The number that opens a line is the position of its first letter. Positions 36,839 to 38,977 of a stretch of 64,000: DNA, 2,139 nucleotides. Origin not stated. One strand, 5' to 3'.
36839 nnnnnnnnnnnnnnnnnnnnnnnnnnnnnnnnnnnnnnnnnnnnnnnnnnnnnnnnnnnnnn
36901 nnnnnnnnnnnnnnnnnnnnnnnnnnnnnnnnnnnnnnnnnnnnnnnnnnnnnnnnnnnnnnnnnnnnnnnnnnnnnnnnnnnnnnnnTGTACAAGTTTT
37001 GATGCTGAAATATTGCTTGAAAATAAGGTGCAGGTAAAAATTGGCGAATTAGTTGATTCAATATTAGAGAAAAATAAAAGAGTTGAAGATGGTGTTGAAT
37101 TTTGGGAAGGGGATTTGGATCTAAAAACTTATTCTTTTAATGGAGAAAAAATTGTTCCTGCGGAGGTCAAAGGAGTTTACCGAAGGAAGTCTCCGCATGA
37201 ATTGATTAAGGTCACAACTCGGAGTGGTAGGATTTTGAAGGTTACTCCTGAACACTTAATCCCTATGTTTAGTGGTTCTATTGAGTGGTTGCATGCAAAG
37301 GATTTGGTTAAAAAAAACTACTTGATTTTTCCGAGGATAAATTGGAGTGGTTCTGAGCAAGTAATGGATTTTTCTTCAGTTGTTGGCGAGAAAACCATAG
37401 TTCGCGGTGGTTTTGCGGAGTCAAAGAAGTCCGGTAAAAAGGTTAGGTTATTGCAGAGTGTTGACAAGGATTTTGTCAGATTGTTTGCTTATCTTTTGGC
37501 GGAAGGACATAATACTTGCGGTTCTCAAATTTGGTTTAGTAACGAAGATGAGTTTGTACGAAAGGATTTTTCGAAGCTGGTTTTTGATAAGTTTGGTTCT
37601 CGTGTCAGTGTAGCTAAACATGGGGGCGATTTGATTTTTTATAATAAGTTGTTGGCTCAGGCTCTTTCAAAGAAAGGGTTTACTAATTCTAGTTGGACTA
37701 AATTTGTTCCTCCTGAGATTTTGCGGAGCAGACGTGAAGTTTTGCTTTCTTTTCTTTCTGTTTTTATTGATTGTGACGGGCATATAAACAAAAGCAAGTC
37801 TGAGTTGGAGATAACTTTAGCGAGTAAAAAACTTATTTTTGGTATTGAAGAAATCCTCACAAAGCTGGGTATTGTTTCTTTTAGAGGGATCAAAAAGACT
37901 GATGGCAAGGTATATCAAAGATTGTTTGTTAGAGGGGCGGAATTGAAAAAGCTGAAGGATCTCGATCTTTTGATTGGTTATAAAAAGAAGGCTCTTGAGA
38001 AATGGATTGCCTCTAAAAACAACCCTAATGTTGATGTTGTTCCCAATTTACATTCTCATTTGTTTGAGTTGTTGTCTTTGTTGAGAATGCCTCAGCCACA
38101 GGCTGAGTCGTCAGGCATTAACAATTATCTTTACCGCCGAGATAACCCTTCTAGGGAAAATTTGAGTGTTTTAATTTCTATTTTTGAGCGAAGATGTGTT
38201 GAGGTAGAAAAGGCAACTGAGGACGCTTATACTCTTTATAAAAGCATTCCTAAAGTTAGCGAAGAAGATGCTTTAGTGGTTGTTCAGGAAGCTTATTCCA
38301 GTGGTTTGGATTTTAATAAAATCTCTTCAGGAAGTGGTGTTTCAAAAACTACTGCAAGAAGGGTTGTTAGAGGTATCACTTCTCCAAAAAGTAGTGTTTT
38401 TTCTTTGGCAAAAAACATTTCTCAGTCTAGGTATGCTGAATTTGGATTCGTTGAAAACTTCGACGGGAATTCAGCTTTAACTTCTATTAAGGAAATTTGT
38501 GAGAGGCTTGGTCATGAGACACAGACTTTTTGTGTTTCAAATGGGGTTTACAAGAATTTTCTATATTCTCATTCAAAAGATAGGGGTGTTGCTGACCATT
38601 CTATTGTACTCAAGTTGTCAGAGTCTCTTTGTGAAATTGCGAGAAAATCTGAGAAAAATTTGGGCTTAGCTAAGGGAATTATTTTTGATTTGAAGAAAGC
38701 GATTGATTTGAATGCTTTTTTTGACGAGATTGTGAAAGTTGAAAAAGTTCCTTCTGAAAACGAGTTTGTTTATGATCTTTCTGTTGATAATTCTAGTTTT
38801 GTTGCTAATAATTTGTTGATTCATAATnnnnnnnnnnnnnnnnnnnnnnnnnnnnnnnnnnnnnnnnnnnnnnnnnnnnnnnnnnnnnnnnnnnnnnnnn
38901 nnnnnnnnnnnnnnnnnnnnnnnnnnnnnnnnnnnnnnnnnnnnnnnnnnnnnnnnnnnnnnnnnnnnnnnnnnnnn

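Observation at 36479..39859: HerA split by a 613-aa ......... intein exactly in the Walker A P-loop, within a NurA-phosphatase-Zn-ribbon-HerA operon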

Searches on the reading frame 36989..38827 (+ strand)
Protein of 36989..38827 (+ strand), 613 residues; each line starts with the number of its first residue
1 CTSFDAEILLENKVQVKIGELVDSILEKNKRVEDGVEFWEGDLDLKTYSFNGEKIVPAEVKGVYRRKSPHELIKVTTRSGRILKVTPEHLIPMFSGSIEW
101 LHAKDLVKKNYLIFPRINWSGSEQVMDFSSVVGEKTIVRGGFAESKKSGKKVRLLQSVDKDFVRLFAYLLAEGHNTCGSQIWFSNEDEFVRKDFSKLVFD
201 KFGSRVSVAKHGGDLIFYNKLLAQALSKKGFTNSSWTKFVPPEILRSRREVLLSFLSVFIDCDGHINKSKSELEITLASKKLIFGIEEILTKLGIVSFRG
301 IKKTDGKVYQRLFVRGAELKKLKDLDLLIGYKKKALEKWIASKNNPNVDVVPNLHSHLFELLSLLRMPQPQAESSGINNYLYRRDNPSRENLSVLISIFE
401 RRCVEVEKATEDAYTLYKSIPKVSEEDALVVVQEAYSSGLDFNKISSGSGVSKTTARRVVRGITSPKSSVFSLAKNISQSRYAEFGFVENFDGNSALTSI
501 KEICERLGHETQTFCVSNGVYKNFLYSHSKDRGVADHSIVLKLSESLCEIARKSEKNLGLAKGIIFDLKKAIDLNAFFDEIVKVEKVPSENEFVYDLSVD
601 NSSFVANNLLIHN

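Call 10: find_homologous_proteins(query=window:36989-38827:+, max_evalue=1e-10)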
Query seq(613 aa) (613 aa): 4 proteins with E <= 1e-10 among 8000 candidates.
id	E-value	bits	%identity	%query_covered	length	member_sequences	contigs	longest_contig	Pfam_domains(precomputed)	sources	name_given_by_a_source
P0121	6.8e-166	571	68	64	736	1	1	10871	PF05204.20,PF01935.24,PF14528.12,PF14890.12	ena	-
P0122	3.8e-140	486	44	100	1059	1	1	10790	PF01935.24,PF14528.12,PF14890.12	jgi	jgi:intein/homing endonuclease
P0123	8.8e-112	393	48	62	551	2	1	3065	PF05204.20,PF01935.24,PF14528.12,PF14890.12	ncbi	ncbi:MAG: LAGLIDADG family homing endonuclease, partial [archaeon]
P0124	8.2e-88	314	37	73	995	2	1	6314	PF01935.24,PF14890.12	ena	-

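Call 14: find_encoding_contigs(protein=P0122, flank=10000, max_places=2)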
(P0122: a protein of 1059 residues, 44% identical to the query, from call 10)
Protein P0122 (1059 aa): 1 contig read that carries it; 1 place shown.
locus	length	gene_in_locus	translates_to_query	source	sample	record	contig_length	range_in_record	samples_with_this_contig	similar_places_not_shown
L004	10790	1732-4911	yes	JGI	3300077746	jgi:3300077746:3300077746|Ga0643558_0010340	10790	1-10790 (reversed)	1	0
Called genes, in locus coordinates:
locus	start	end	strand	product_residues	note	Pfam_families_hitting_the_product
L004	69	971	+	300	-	PF00303:Thymidylat_synt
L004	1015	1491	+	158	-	PF00186:DHFR_1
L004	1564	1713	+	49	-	-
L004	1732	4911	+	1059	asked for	PF14890:Intein_splicing, PF14528:LAGLIDADG_3, PF01935:DUF87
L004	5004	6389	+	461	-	-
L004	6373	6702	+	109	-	PF01192:RNA_pol_Rpb6 (weak)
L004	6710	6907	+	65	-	PF00833:Ribosomal_S17e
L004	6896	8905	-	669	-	PF02463:SMC_N, PF13175:AAA_15, PF13476:AAA_23, PF04423:Rad50_zn_hook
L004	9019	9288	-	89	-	-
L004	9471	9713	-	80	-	-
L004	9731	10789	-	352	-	?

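Call 29: predict_structure(alignment_id=A1)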
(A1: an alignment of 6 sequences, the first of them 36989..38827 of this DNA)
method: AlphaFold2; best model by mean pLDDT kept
length: 613 residues; sequences in the alignment: 6
mean_pLDDT: 75.0   pTM: 0.45
mean pLDDT of the five models: 75.0, 70.4, 69.7, 66.5, 65.1
residues with pLDDT >= 90: 68; 70-90: 359; 50-70: 140; < 50: 46
segments of 3 or more residues with pLDDT < 50: 50-54, 115-120, 343-350, 369-373, 384-386, 574-577, 602-613
pLDDT, mean of each block of 10 residues (from residue 1): 62 68 85 82 66 55 81 71 71 58 77 49 74 64 69 81 90 74 87 90 80 76 76 74 86 91 78 84 86 69 83 74 81 79 43 65 75 55 53 78 92 92 79 85 81 83 67 74 63 87 89 89 84 77 92 92 80 54 83 72 36 28
secondary structure, 60 per line:
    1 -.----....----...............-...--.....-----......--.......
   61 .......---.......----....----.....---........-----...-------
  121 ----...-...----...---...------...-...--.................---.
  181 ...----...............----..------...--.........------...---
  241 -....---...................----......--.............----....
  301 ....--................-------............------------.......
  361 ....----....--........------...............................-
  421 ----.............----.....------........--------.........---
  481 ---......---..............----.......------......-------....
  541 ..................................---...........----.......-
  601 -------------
elements in order: E7-10 E15-17 H18-29 E31-33 E36-40 E46-51 E54-67 E71-77 E82-85 E90-94 E98-102 E111-113 E125-127 E136-138 E142-144 E151-153 E155-157 H160-172 E173-176 E180-183 H188-202 E215-217 H220-228 H242-245 H249-263 E264-267 E272-277 H280-292 E297-304 E307-315 H316-322 H330-341 H354-364 H369-372 H375-382 H389-419 H425-437 H442-446 H453-460 H469-477 H484-489 H493-506 H511-517 H524-529 H537-574 E578-588 E593-599

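Call 34: fold_search(model_id=the predicted structure, library=pdb)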
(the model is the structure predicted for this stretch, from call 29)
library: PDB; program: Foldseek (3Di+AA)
matches with E <= 10: 877; with E <= 0.001: 48
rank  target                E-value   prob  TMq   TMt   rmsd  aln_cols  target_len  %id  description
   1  7qss                  1.1e-20  1.00  0.43  0.57   7.0       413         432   25  Crystal structure of homing endonuclease-associated TliVMA intein (C1A) (released 2022-03-30)
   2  7qsu                  7.4e-20  1.00  0.38  0.59   5.8       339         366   25  Crystal structure of homing endonuclease-associated TliVMA intein (C1A, d333-339) (released 2022-03-30)
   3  7qst                  3.2e-15  1.00  0.34  0.52   6.2       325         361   22  Crystal structure of homing endonuclease-associated PhoVMA intein (C1A) (released 2022-03-30)
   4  2cw7                  7.4e-14  1.00  0.37  0.41   8.5       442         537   18  Crystal structure of intein homing endonuclease II (released 2006-04-18)
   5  1dq3                  3.1e-12  1.00  0.37  0.48   7.9       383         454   16  CRYSTAL STRUCTURE OF AN ARCHAEAL INTEIN-ENCODED HOMING ENDONUCLEASE PI-PFUI (released 2000-07-05)
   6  1vde_B                4.0e-08  1.00  0.29  0.39   8.9       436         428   12  PI-SCEI, A HOMING ENDONUCLEASE WITH PROTEIN SPLICING ACTIVITY (released 1998-04-08)
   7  1vde_A                3.4e-07  1.00  0.30  0.40   8.3       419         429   13  PI-SCEI, A HOMING ENDONUCLEASE WITH PROTEIN SPLICING ACTIVITY (released 1998-04-08)
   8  1ef0_A                8.9e-07  1.00  0.30  0.40   7.9       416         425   13  CRYSTAL STRUCTURE OF PI-SCEI MINIPRECURSOR (released 2000-06-07)
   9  4e2t_B                1.2e-06  1.00  0.18  0.61   2.3       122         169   23  Crystal Structures of RadA intein from Pyrococcus horikoshii (released 2012-05-16)
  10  1jva_B                1.4e-06  1.00  0.28  0.37  22.1       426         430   12  CRYSTAL STRUCTURE OF THE VMA1-DERIVED ENDONUCLEASE BEARING THE N AND C EXTEIN PROPEPTIDES (released 2002-08-29)
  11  4e2t_A                2.0e-06  1.00  0.18  0.59   2.4       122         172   23  Crystal Structures of RadA intein from Pyrococcus horikoshii (released 2012-05-16)
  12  1lws_A                2.2e-06  1.00  0.26  0.34  19.5       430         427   13  Crystal structure of the intein homing endonuclease PI-SceI bound to its recognition sequence (released 2002-09-27)
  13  1dfa                  2.2e-06  1.00  0.24  0.34  20.6       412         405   13  CRYSTAL STRUCTURE OF PI-SCEI IN C2 SPACE GROUP (released 1999-12-08)
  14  1um2_B                2.6e-06  1.00  0.27  0.37  22.5       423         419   11  Crystal Structure of the Vma1-Derived Endonuclease with the Ligated Extein Segment (released 2004-09-22)
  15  5o9j_B                3.6e-06  1.00  0.16  0.48   6.1       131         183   21  Crystal structure of transcription factor IIB Mja mini-intein (released 2017-11-01)
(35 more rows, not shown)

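Call 36: search_protein_representatives(protein=window:36989-38827:+)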
Query: 613 residues. Proteins with E-value up to 0.001 (for the whole library): 1947; up to 1e-10: 435; up to 1e-30: 38. The best 150 are listed.
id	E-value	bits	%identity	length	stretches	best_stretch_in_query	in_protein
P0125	2.0e-187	640.8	51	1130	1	1-613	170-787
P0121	2.2e-166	571.3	68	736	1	223-613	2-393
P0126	2.9e-122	425.6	39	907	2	148-613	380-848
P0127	1.1e-118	413.8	40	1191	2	146-613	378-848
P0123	2.8e-112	392.7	49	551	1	1-379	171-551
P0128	6.4e-110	384.9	38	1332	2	147-613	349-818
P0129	3.0e-109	382.7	39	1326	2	158-613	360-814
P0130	2.1e-107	376.6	40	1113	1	1-613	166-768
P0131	4.5e-103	362.3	38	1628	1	1-613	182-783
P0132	1.1e-91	324.7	35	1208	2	152-613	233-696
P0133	1.6e-86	307.7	33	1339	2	157-613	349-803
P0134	3.5e-81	290.0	36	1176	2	156-613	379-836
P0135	2.2e-79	284.1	34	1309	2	157-613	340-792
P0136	2.8e-61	224.3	48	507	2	156-302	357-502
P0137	9.4e-53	196.1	31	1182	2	152-613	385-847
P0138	5.7e-47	177.0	32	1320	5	1-408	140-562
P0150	3.3e-35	138.2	27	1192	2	145-610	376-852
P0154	1.0e-32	130.0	28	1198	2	1-478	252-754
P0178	1.3e-26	109.8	27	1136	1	15-613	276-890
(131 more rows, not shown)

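Call 39: search_protein_families(library=pfam, proteins=[P0125, P0126, P0127, P0128, P0129, P0130, P0131, P0132], max_evalue=0.0001)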
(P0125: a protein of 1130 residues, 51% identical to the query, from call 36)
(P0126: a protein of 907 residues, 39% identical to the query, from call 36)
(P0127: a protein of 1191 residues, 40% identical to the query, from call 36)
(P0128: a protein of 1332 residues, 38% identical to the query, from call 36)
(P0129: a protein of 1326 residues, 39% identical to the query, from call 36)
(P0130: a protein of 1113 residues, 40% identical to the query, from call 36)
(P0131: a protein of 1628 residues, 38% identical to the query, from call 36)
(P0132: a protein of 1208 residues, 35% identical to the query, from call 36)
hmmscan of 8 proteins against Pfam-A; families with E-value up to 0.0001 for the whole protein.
P0125 (1130 aa): 4 families
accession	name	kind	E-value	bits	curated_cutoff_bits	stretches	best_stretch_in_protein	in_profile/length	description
PF01935.23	DUF87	-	3.2e-22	80.2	23.2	2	788-968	37-219/220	Helicase HerA, central domain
PF14890.11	Intein_splicing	-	8e-19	68.4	35.8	1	178-787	2-155/155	Intein splicing domain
PF14528.11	LAGLIDADG_3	-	1.5e-12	48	22.5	1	424-496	4-79/82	LAGLIDADG-like domain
PF01381.28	HTH_3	-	3.7e-05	24.1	23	0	674-723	1-50/55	Helix-turn-helix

P0126 (907 aa): 3 families
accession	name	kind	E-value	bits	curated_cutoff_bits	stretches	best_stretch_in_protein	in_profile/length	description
PF14890.11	Intein_splicing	-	2e-17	63.8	35.8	1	182-848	9-155/155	Intein splicing domain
PF14528.11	LAGLIDADG_3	-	3e-15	56.7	22.5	1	482-558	2-81/82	LAGLIDADG-like domain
PF01935.23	DUF87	-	5.3e-11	43.5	23.2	0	849-884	37-68/220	Helicase HerA, central domain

P0127 (1191 aa): 4 families
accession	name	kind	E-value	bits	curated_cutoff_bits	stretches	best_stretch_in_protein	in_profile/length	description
PF01935.23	DUF87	-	1.3e-19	71.6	23.2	2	849-1028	37-218/220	Helicase HerA, central domain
PF14890.11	Intein_splicing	-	1.4e-19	70.8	35.8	1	179-848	5-155/155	Intein splicing domain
PF14528.11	LAGLIDADG_3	-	2.8e-09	37.6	22.5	1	483-554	3-78/82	LAGLIDADG-like domain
PF13443.12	HTH_26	-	6.4e-05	23.6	22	0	325-370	9-57/63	Cro/C1-type HTH DNA-binding domain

P0128 (1332 aa): 4 families
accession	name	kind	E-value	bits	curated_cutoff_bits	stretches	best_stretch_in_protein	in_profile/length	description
PF01935.23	DUF87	-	2.6e-20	73.9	23.2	1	819-999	37-219/220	Helicase HerA, central domain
PF14890.11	Intein_splicing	-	5.6e-19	68.9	35.8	1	147-818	4-155/155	Intein splicing domain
PF14528.11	LAGLIDADG_3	-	1.7e-10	41.5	22.5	1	454-527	5-81/82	LAGLIDADG-like domain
PF13443.12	HTH_26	-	6.9e-06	26.7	22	0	287-341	2-58/63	Cro/C1-type HTH DNA-binding domain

P0129 (1326 aa): 4 families
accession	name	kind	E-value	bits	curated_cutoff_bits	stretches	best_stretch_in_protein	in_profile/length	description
PF01935.23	DUF87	-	1.2e-27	97.9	23.2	2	815-994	37-218/220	Helicase HerA, central domain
PF14890.11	Intein_splicing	-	9.6e-17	61.6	35.8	1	152-814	10-155/155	Intein splicing domain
PF14528.11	LAGLIDADG_3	-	8.6e-07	29.6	22.5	0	455-521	5-74/82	LAGLIDADG-like domain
PF01978.25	TrmB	-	0.0001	22.6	25.6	0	1211-1256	9-54/68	Sugar-specific transcriptional regulator TrmB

P0130 (1113 aa): 4 families
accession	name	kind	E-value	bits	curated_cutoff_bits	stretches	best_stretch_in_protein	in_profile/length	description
PF01935.23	DUF87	-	1e-23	85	23.2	2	769-949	37-219/220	Helicase HerA, central domain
PF14890.11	Intein_splicing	-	1.1e-17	64.7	35.8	1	174-768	2-155/155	Intein splicing domain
PF14528.11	LAGLIDADG_3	-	3.4e-10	40.5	22.5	1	405-478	1-79/82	LAGLIDADG-like domain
PF01381.28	HTH_3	-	2.4e-05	24.7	23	0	596-631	14-49/55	Helix-turn-helix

P0131 (1628 aa): 4 families
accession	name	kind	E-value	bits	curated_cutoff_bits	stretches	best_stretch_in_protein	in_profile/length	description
PF14890.11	Intein_splicing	-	1.5e-40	139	35.8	2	1042-1536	1-155/155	Intein splicing domain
PF14528.11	LAGLIDADG_3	-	3e-20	72.7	22.5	1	418-491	2-79/82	LAGLIDADG-like domain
PF01935.23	DUF87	-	1.6e-18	68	23.2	2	784-964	37-219/220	Helicase HerA, central domain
PF01079.26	Hint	-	2.2e-07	31.1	29.7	0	1032-1118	10-91/213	Hint module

P0132 (1208 aa): 4 families
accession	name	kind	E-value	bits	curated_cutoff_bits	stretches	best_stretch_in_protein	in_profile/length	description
PF14890.11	Intein_splicing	-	7.3e-27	94.5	35.8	1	33-696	11-155/155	Intein splicing domain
PF01935.23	DUF87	-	3.2e-16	60.5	23.2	1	697-875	37-218/220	Helicase HerA, central domain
PF14528.11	LAGLIDADG_3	-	1.1e-12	48.4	22.5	1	331-403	3-78/82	LAGLIDADG-like domain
PF01978.25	TrmB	-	7.4e-05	23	25.6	0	1092-1148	5-61/68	Sugar-specific transcriptional regulator TrmB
